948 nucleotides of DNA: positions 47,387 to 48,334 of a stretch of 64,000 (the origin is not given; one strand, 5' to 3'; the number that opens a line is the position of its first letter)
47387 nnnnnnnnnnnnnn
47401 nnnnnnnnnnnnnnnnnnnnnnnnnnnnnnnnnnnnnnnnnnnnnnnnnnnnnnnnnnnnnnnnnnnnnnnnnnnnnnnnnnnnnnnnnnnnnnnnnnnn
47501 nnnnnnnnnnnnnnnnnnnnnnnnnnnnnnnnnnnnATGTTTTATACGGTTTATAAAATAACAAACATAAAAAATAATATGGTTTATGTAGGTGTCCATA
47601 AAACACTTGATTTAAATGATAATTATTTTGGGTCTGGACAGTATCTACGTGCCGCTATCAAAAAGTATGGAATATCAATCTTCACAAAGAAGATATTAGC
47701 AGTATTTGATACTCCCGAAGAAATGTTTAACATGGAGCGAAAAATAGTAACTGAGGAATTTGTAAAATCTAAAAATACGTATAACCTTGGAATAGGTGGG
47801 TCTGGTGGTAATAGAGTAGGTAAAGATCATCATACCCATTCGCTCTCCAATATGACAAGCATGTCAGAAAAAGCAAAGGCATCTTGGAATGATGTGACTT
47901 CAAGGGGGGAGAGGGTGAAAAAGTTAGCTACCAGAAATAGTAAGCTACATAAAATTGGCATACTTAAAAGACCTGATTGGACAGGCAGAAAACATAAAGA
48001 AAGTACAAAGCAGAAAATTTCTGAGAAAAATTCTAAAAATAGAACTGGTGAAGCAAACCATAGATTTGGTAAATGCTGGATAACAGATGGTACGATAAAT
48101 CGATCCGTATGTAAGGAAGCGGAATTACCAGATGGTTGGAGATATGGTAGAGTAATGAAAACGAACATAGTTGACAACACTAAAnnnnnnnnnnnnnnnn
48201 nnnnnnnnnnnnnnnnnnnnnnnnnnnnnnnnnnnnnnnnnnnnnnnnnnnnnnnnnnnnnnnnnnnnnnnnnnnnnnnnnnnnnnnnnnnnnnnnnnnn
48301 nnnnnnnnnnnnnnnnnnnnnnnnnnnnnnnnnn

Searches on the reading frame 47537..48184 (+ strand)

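Call 106: search_protein_families(library=pfam, max_evalue=0.01, proteins=[window:47537-48184:+])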
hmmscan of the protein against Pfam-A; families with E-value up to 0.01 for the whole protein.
window:47537-48184:+ (216 aa): 2 families
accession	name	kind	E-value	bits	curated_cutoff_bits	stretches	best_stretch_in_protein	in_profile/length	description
PF19835.5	SegE_GIY-YIG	-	0.00076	20.2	25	1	5-74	20-105/123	Putative endonuclease segE, GIY-YIG domain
PF01541.30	GIY-YIG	-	0.0066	17.2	22.6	1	3-72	2-70/78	GIY-YIG catalytic domain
